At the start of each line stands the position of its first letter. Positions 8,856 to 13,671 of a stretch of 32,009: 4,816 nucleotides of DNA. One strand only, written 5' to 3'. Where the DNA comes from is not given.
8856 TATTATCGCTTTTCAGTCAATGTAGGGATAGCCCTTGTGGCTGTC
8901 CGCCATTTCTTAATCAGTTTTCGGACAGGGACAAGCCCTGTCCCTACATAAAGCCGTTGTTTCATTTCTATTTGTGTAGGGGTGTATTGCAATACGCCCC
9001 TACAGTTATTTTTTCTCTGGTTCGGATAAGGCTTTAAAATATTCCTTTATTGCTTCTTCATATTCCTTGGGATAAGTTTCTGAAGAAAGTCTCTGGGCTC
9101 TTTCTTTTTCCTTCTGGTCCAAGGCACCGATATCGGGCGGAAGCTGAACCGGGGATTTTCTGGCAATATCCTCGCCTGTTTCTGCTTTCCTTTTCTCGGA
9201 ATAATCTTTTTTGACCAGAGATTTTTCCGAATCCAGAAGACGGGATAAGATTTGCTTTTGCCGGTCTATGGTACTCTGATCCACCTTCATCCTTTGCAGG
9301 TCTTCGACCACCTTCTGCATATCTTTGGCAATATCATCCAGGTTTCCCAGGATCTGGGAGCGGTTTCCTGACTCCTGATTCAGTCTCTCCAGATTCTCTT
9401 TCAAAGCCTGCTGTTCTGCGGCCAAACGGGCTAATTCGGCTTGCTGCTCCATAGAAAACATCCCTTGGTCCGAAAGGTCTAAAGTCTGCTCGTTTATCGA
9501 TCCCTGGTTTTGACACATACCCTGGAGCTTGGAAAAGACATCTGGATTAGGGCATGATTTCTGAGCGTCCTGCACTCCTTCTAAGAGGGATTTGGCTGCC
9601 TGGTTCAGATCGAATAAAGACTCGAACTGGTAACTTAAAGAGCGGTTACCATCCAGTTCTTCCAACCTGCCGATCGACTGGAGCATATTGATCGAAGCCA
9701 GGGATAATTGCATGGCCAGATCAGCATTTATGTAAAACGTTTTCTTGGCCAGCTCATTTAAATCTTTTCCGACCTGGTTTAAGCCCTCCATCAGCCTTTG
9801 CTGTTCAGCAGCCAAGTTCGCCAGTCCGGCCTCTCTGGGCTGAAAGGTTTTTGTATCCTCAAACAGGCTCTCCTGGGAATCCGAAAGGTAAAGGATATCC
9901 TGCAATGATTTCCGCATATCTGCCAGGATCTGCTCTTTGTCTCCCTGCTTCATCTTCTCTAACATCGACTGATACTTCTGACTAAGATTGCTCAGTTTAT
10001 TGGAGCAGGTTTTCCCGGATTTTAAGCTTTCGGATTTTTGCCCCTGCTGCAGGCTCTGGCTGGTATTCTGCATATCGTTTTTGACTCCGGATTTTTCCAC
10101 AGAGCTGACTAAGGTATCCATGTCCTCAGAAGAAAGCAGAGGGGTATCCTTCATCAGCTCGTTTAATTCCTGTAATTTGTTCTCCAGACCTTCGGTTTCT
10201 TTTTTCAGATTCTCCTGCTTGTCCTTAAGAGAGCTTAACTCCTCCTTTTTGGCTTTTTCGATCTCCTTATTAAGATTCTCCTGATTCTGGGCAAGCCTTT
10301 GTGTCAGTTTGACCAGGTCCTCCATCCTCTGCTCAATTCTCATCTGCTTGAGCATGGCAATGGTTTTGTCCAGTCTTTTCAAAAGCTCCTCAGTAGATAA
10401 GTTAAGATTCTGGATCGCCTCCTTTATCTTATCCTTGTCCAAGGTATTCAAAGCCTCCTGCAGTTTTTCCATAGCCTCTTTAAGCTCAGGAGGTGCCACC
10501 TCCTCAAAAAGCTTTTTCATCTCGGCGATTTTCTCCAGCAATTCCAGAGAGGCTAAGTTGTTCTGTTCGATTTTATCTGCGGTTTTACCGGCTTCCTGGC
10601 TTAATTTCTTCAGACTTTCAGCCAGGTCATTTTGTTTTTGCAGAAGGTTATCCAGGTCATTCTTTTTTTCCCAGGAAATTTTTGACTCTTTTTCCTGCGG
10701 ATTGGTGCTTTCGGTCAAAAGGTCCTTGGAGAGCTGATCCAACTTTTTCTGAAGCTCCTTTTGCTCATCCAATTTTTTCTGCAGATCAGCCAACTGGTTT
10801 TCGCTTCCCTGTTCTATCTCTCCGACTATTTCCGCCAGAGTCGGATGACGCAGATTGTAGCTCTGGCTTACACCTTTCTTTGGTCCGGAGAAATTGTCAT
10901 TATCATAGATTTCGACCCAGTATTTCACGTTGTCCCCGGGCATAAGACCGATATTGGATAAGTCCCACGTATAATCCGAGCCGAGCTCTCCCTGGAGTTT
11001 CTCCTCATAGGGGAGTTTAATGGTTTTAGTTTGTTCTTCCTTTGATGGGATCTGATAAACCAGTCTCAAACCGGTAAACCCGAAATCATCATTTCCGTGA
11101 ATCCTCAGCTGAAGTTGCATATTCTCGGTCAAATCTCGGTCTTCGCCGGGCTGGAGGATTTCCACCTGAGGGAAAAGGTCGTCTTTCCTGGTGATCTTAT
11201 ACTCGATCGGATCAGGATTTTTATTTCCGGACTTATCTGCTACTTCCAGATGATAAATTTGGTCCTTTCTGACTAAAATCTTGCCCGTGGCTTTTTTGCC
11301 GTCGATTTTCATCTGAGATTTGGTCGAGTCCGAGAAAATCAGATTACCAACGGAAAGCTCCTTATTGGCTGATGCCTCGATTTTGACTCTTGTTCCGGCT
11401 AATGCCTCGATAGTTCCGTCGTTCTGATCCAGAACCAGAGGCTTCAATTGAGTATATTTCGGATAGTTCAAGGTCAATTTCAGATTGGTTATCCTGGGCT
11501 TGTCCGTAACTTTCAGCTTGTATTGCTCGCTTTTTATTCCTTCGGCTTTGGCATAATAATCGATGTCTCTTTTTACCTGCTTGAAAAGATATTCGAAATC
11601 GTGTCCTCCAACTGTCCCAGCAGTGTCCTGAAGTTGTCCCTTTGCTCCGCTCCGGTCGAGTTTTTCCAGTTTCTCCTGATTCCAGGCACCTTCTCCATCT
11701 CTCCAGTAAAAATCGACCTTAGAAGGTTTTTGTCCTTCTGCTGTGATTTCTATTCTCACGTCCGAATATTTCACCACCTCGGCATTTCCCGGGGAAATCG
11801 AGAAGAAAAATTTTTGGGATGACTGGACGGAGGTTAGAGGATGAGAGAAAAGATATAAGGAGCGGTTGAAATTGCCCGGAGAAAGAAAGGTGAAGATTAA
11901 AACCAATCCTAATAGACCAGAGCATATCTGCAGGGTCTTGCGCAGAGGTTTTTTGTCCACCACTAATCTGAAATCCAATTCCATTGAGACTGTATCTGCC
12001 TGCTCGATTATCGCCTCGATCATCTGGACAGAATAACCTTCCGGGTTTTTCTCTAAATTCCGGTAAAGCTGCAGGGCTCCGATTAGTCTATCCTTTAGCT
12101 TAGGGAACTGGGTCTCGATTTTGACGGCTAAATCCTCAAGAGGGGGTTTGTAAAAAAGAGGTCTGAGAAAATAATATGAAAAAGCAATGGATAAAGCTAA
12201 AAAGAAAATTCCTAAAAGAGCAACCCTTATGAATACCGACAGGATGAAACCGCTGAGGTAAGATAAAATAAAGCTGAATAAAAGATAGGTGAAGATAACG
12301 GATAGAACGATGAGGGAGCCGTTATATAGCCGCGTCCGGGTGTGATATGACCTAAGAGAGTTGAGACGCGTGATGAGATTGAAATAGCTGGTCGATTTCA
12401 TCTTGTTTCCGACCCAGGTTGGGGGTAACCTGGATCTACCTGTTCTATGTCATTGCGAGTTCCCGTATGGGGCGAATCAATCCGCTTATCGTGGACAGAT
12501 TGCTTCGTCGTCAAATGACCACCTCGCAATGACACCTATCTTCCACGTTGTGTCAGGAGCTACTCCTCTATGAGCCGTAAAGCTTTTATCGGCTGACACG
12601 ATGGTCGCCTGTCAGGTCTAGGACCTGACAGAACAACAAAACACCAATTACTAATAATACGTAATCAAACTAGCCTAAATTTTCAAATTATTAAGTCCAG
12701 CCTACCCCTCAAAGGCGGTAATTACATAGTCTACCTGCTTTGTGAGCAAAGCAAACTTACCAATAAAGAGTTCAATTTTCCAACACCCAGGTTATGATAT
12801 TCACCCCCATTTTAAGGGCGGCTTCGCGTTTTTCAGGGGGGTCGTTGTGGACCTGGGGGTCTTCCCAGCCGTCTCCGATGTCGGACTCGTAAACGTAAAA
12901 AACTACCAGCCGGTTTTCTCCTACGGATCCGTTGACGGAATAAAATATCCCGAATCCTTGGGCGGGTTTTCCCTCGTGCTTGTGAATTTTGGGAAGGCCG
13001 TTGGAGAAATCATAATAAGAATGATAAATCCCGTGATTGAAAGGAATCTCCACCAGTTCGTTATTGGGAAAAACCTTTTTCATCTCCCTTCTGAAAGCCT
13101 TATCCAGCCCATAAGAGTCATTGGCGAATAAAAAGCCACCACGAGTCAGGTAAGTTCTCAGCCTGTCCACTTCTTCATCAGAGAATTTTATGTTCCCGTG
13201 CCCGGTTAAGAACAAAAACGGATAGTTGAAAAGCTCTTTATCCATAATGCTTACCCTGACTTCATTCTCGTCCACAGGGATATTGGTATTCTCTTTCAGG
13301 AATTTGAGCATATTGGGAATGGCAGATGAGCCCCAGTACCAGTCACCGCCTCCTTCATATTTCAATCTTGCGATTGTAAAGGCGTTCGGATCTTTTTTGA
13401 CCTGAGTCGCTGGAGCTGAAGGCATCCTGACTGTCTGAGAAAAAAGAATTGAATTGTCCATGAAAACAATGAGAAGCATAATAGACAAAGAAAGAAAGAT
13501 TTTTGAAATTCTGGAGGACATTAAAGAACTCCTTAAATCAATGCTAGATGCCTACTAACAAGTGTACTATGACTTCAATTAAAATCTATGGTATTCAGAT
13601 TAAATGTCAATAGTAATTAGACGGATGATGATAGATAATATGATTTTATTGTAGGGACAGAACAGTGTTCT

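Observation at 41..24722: Unusually diverse superfamily of GTAG-headed REP-like hairpins (about 19 copies, about 10 stem classes) with no RAYT in the window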

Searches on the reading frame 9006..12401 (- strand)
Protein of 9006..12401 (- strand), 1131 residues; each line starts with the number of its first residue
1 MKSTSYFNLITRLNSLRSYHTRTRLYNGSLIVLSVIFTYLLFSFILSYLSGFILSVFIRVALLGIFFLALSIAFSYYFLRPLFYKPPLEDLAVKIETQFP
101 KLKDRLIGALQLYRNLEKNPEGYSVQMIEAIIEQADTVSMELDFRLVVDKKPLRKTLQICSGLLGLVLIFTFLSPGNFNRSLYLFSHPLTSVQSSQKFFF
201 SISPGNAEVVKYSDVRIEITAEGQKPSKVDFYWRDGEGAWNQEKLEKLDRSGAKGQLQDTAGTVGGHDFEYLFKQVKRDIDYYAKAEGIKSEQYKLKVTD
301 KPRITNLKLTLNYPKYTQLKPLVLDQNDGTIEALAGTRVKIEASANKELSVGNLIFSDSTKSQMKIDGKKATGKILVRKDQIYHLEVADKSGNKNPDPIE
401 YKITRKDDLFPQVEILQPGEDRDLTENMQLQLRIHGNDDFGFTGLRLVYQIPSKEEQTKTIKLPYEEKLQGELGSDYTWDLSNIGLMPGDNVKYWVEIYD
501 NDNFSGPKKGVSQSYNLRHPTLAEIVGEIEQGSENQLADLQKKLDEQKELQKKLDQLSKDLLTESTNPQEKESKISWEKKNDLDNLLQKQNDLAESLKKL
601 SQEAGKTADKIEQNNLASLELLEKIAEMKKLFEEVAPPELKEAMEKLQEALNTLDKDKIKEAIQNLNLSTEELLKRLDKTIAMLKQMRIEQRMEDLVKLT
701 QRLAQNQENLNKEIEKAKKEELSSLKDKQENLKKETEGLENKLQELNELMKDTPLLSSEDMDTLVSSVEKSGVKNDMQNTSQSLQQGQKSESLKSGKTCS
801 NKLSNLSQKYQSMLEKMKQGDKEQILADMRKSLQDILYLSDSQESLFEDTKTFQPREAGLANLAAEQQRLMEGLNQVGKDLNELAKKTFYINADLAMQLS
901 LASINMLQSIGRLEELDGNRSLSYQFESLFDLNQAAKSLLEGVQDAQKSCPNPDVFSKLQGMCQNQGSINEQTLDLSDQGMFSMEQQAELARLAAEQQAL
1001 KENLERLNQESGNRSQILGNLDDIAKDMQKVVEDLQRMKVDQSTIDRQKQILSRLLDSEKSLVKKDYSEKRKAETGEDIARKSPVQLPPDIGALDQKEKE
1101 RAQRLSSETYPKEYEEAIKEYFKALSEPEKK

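Call 5: search_protein_families(library=pfam, proteins=[window:9006-12401:-])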
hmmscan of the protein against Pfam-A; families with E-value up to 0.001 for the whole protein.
window:9006-12401:- (1131 aa): 1 family
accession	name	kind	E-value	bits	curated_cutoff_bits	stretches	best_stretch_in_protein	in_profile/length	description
PF13779.11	DUF4175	-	8.2e-15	54.3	27.3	1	291-960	181-753/825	Domain of unknown function (DUF4175)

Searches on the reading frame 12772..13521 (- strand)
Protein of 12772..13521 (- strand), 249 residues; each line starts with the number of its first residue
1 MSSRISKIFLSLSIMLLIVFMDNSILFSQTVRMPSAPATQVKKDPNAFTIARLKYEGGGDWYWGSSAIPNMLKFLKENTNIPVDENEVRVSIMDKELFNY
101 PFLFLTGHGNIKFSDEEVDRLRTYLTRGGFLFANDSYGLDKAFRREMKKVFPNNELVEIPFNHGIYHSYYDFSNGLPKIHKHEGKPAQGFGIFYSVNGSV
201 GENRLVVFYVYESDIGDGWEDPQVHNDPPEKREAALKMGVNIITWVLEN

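Call 5: search_protein_families(library=pfam, proteins=[window:12772-13521:-])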
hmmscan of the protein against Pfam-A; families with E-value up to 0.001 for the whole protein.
window:12772-13521:- (249 aa): 1 family
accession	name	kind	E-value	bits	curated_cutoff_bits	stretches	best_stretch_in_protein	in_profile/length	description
PF13709.12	DUF4159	-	7.4e-66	222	25.9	1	49-247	1-202/202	Domain of unknown function (DUF4159)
